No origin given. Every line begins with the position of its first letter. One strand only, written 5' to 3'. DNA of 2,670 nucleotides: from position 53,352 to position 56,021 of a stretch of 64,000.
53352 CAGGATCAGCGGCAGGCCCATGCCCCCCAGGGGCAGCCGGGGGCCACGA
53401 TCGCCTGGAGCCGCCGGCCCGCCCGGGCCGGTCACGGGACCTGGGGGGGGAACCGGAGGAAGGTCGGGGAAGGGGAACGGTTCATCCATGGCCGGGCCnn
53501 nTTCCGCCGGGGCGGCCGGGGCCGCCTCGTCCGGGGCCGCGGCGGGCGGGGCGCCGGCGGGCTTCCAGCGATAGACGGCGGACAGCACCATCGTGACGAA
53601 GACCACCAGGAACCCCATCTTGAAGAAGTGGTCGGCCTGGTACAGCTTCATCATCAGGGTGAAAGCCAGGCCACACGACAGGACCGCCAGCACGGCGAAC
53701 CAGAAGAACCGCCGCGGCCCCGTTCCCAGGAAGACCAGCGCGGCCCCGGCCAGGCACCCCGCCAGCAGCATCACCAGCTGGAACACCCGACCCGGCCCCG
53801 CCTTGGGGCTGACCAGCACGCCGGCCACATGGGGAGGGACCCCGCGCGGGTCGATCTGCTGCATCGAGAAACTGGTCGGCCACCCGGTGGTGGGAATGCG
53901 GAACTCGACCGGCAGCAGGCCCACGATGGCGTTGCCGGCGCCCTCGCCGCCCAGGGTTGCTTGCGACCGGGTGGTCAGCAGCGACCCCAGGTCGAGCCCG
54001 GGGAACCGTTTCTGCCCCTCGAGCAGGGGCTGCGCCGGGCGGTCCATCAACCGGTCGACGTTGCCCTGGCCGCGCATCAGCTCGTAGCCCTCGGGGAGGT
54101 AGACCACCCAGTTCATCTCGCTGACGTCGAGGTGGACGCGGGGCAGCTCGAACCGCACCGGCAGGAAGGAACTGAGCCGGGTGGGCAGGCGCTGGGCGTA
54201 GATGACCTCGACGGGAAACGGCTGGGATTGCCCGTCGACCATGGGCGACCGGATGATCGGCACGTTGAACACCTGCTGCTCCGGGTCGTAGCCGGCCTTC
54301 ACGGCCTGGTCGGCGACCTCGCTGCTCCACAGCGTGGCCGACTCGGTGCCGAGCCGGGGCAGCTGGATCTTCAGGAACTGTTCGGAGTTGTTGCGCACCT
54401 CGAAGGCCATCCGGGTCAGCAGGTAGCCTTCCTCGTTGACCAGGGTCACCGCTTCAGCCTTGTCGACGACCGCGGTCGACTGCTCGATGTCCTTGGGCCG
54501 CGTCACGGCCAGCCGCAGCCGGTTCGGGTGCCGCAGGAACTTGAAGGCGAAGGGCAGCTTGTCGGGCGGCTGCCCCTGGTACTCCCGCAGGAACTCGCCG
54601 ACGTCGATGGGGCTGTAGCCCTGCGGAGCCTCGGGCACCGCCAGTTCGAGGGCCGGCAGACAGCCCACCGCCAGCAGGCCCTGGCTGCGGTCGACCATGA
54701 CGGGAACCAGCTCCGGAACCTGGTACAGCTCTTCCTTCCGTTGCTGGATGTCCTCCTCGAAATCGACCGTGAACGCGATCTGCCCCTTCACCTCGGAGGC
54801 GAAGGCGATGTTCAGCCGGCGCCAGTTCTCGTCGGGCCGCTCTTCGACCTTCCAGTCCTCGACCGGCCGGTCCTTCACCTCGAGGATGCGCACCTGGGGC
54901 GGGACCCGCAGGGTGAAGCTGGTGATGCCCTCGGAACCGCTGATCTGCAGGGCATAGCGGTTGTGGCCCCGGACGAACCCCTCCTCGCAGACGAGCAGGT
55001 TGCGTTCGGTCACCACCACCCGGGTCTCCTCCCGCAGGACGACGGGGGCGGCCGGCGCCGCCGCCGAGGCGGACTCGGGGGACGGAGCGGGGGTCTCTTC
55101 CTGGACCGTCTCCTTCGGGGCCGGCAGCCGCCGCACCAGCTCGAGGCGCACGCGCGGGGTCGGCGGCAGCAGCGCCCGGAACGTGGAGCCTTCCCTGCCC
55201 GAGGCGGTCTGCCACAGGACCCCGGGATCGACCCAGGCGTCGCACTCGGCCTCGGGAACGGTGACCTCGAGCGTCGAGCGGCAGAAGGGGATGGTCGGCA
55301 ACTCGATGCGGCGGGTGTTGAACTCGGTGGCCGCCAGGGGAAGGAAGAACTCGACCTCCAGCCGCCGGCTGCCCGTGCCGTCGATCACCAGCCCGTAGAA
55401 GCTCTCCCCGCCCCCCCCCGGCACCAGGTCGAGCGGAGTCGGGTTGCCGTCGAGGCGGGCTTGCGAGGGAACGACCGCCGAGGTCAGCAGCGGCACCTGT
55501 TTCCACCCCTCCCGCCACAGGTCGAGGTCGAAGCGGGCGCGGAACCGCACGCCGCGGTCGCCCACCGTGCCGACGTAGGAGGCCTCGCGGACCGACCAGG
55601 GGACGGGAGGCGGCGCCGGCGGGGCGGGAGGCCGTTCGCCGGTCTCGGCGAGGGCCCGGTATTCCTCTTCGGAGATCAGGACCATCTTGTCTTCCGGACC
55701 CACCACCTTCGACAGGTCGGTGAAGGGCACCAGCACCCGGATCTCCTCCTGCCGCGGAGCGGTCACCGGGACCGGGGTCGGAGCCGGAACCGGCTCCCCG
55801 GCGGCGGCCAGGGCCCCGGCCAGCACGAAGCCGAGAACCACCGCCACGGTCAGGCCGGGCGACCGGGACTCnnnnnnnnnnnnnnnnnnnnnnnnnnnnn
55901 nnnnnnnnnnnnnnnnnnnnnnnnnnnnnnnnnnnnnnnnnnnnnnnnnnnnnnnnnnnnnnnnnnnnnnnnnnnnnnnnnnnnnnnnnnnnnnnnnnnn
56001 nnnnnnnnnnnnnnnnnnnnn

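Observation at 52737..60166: K+ channel / giant duplicated membrane protein / M50B intramembrane protease operon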

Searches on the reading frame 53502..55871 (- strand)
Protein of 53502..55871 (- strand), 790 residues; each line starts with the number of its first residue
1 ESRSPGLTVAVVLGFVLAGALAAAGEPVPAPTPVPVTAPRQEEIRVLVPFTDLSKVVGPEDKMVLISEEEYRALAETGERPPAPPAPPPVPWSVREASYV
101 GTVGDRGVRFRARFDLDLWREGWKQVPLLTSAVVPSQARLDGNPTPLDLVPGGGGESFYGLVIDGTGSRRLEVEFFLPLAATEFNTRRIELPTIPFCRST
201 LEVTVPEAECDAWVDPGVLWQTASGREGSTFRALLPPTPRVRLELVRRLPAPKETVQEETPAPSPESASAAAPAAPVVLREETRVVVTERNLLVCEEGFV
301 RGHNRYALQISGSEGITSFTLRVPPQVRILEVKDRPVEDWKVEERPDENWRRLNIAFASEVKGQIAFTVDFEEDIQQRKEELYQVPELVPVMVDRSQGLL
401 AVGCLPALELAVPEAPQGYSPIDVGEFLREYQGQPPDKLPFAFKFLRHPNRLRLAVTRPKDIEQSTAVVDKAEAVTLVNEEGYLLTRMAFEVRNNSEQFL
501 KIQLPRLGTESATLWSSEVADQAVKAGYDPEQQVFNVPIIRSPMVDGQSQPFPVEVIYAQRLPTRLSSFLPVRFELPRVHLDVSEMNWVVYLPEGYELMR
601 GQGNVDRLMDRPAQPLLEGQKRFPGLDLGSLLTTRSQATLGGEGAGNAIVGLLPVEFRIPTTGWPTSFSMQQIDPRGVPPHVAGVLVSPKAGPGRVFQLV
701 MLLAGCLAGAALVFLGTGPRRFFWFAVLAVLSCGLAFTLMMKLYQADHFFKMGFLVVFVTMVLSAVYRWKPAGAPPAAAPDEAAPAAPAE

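Call 33: search_solved_structures(query=A2, max_evalue=1)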
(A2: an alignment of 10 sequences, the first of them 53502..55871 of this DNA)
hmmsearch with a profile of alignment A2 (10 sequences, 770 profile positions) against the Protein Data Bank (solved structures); distinct sequences matched with E-value up to 1: 0.

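Call 48: predict_structure(alignment_id=A2)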
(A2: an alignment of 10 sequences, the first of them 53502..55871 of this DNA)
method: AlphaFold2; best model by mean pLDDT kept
length: 790 residues; sequences in the alignment: 10
mean_pLDDT: 61.4   pTM: 0.36
mean pLDDT of the five models: 61.4, 54.4, 50.9, 47.5, 47.1
residues with pLDDT >= 90: 19; 70-90: 304; 50-70: 215; < 50: 252
segments of 3 or more residues with pLDDT < 50: 1-7, 25-53, 55-58, 60-66, 77-87, 249-281, 379-381, 405-426, 433-442, 447-465, 607-654, 660-664, 670-676, 740-753, 769-790
pLDDT, mean of each block of 10 residues (from residue 1): 42 55 44 33 34 46 49 50 48 87 83 88 84 85 85 73 87 86 63 78 75 56 71 79 64 29 30 34 72 65 82 82 82 81 76 86 85 63 65 66 48 39 48 46 48 36 46 77 81 70 76 72 72 78 63 80 71 79 69 68 50 34 35 34 33 49 51 52 70 53 66 69 71 58 39 53 54 38 36
secondary structure, 60 per line:
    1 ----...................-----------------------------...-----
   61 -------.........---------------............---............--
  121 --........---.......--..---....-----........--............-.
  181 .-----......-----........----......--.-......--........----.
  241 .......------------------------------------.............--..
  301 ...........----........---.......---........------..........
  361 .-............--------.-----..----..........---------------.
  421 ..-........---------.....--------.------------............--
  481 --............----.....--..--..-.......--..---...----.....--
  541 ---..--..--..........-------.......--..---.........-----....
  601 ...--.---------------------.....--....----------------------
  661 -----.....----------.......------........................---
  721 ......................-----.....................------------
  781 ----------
elements in order (helices of 4 or more, strands of 3 or more residues): H5-23 H68-76 E92-103 E107-118 E123-130 E134-140 E148-151 E157-164 E167-178 E187-192 E198-205 E210-215 E220-225 E228-235 E240-247 E284-296 E299-311 E316-323 E327-333 E337-344 E351-361 E363-374 E395-404 E420-422 H424-431 E441-445 E467-478 E483-494 E499-503 E513-519 E527-529 E534-538 E552-561 E569-575 E583-591 E597-603 H628-632 H635-638 E666-670 E681-687 H694-717 H721-742 H748-768

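Call 51: fold_search(model_id=the predicted structure, library=pdb)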
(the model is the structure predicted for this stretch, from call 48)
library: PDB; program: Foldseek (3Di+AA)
matches with E <= 10: 1367; with E <= 0.001: 135
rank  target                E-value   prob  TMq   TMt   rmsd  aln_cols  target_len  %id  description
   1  8b6l_O                7.2e-11  1.00  0.18  0.23  26.5       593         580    9  Subtomogram average of the human Sec61-TRAP-OSTA-translocon (released 2022-12-07)
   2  6s7o_E                1.6e-09  1.00  0.17  0.23  24.8       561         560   11  Cryo-EM structure of human oligosaccharyltransferase complex OST-A (released 2019-12-18)
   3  8pn9_E                5.0e-09  1.00  0.17  0.23  25.3       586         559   10  Structure of human oligosaccharyltransferase OST-A complex bound to NGI-1 (released 2024-05-08)
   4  6ezn_A                8.8e-09  1.00  0.19  0.32  19.1       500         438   10  Cryo-EM structure of the yeast oligosaccharyltransferase (OST) complex (released 2018-01-17)
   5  6c26_1                1.4e-08  1.00  0.20  0.33  18.6       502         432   10  The Cryo-EM structure of a eukaryotic oligosaccharyl transferase complex (released 2018-01-31)
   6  8agb_E                1.5e-08  1.00  0.20  0.34  19.1       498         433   11  Structure of yeast oligosaccharylransferase complex with lipid-linked oligosaccharide bound (released 2022-12-07)
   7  7oci_A                1.7e-08  1.00  0.20  0.33  19.6       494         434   11  Cryo-EM structure of yeast Ost6p containing oligosaccharyltransferase complex (released 2022-02-16)
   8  6s7t_E                1.7e-08  1.00  0.18  0.30  20.5       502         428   10  Cryo-EM structure of human oligosaccharyltransferase complex OST-B (released 2019-12-18)
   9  8t2v_A                5.5e-07  1.00  0.12  0.11  28.5       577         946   10  Cryo-EM Structures of Full-length Integrin alphaIIbbeta3 in Native Lipids (released 2023-07-26)
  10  3fcs_A                5.8e-07  1.00  0.13  0.12  28.3       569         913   10  Structure of complete ectodomain of integrin aIIBb3 (released 2009-01-20)
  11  6avu_A                1.4e-06  1.00  0.13  0.12  29.3       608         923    9  Human alpha-V beta-3 Integrin (open conformation) in complex with the therapeutic antibody LM609 (released 2017-11-01)
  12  3ije_A                1.7e-06  1.00  0.14  0.12  25.9       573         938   10  Crystal structure of the complete integrin alhaVbeta3 ectodomain plus an Alpha/beta transmembrane fragment (released 2009-09-29)
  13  6avr_A                2.7e-06  1.00  0.14  0.12  29.9       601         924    9  Human alpha-V beta-3 Integrin (intermediate conformation) in complex with the therapeutic antibody LM609 (released 2017-11-01)
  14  4mmz_A                2.7e-06  0.99  0.12  0.11  26.9       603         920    9  Integrin AlphaVBeta3 ectodomain bound to an antagonistic tenth domain of Fibronectin (released 2014-03-26)
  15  9e8a_A                5.5e-06  1.00  0.14  0.13  27.5       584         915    9  Integrin aIIbb3 bent conformation from human platelet membrane crude preparation (released 2025-10-15)
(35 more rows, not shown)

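Call 86: search_protein_representatives(alignment_id=A2)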
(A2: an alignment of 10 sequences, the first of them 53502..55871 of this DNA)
Query: 10 sequences, 770 profile positions. Proteins with E-value up to 0.001 (for the whole library): 3326; up to 1e-10: 1992; up to 1e-30: 527. The best 150 are listed.
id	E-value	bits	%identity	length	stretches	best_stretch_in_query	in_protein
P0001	0.0e+00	1368.6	-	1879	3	3-767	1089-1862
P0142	0.0e+00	1277.5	-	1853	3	5-769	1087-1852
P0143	0.0e+00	1184.0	-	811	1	10-768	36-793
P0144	0.0e+00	1125.4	-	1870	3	15-767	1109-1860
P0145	0.0e+00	1112.5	-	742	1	32-768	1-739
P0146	0.0e+00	1107.6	-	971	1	8-769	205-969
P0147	0.0e+00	1082.6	-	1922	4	143-766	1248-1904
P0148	0.0e+00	1075.7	-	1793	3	13-768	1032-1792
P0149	4.9e-296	1000.2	-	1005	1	8-768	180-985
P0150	9.8e-264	893.3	-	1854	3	26-766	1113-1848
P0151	1.6e-258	876.1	-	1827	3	4-769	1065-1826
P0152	1.1e-241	820.5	-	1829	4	9-767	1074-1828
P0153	1.1e-230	784.0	-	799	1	24-767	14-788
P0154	9.6e-215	731.3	-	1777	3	9-763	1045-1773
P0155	4.9e-195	666.2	-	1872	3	11-762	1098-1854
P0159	2.0e-92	326.8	-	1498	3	69-600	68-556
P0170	6.5e-73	262.3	-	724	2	284-728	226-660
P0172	9.3e-71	255.2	-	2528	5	81-596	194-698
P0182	1.3e-62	228.3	-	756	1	15-677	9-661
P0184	1.9e-61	224.4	-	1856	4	281-596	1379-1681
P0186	5.0e-61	223.0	-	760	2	274-719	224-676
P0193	1.5e-57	211.5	-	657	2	272-665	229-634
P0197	9.8e-57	208.8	-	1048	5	309-607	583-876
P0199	4.6e-56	206.6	-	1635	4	14-611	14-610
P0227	1.2e-51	192.1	-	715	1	49-668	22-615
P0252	1.5e-49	185.1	-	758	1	58-731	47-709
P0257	3.0e-49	184.1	-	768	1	71-672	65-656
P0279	2.9e-47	177.5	-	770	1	52-732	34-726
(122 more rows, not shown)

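Call 87: search_protein_families(library=pfam, proteins=[P0182, P0227, P0252, P0257, P0279, P0170, P0186, P0193, P0197, P0159], max_evalue=0.01)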
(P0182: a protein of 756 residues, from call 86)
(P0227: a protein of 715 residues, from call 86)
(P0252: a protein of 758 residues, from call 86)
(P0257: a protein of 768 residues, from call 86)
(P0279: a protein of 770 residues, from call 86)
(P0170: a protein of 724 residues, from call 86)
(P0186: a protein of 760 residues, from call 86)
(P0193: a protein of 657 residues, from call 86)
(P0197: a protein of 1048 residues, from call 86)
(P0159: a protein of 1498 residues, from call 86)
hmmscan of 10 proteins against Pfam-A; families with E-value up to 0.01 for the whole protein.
P0182 (756 aa): 0 families

P0227 (715 aa): 0 families

P0252 (758 aa): 0 families

P0257 (768 aa): 0 families

P0279 (770 aa): 0 families

P0170 (724 aa): 0 families

P0186 (760 aa): 0 families

P0193 (657 aa): 0 families

P0197 (1048 aa): 0 families

P0159 (1498 aa): 0 families

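Call 88: list_cluster_members(proteins=[P0182, P0227, P0252, P0186, P0197, P0159, P0172, P0193, P0143, P0199])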
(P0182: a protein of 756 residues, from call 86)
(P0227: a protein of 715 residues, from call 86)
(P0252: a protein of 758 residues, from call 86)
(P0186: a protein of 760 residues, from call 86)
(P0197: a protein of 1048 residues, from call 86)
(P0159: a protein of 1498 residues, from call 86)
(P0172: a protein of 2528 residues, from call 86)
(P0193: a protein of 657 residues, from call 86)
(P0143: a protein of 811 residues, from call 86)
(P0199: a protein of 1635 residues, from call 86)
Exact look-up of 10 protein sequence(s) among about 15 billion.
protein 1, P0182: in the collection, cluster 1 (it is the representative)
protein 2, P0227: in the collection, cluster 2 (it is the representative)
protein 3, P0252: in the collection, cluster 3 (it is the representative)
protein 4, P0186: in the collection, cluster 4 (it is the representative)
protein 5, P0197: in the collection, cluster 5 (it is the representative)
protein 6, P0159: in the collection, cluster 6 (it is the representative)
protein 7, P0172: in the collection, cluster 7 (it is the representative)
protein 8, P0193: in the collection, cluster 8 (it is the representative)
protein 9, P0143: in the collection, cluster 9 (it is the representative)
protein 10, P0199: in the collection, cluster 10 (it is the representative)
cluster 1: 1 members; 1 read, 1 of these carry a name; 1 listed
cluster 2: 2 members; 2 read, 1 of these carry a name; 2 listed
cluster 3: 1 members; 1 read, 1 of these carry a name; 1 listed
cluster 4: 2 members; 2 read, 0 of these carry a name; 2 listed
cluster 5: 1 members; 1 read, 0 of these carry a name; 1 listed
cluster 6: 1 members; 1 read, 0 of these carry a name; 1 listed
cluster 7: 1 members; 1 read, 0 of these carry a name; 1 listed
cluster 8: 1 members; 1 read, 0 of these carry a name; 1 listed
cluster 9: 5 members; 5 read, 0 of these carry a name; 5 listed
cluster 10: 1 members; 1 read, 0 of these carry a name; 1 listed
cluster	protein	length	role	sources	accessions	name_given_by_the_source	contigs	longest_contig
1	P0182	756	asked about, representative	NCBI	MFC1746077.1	hypothetical protein ACFL35_18945 [Candidatus Riflebacteria bacterium]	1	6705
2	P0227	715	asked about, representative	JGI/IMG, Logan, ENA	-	-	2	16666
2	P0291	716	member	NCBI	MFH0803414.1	MAG: hypothetical protein V2A78_13655 [bacterium]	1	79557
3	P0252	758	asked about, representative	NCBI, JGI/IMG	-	hypothetical protein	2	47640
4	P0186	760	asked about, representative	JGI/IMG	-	-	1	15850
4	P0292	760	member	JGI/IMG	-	-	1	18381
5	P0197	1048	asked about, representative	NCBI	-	-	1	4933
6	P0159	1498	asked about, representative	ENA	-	-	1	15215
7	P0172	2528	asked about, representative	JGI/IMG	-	-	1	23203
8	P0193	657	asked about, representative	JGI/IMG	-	-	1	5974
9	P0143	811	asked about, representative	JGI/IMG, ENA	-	-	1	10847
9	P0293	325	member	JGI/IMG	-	-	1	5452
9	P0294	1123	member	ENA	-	-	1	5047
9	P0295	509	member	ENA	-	-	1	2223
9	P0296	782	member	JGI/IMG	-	-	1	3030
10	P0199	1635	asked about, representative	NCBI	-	-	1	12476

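Call 89: find_encoding_contigs(protein=P0252, flank=7000, max_places=1)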
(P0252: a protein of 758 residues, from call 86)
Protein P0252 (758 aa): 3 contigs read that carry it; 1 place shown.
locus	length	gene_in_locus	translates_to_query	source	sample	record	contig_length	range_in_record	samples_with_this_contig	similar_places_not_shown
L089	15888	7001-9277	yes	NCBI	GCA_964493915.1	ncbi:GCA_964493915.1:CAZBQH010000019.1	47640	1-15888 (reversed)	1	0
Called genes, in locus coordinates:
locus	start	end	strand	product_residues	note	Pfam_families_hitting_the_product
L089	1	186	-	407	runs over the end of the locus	PF00291:PALP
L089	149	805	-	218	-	PF00697:PRAI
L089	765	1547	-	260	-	PF00218:IGPS, PF01729:QRPTase_C (faint)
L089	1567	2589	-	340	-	PF02885:Glycos_trans_3N, PF00591:Glycos_transf_3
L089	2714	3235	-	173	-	PF12796:Ank_2, PF13637:Ank_4, PF13857:Ank_5 (weak), PF00023:Ank, PF13606:Ank_3 (weak), PF13637:Ank_4, PF00023:Ank, PF13606:Ank_3 (weak)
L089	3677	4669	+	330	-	PF00303:Thymidylat_synt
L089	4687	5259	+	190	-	PF03358:FMN_red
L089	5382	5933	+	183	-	PF07638:Sigma70_ECF (faint), PF04542:Sigma70_r2, PF08281:Sigma70_r4_2, PF04545:Sigma70_r4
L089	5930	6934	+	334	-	-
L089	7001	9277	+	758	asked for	-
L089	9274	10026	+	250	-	PF07596:SBP_bac_10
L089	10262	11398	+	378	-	PF00392:GntR, PF00532:Peripla_BP_1, PF13407:Peripla_BP_4, PF13377:Peripla_BP_3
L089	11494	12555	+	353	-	PF07963:N_methyl, PF07596:SBP_bac_10 (weak)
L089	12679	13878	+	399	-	-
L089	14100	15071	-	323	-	PF14100:DUF6807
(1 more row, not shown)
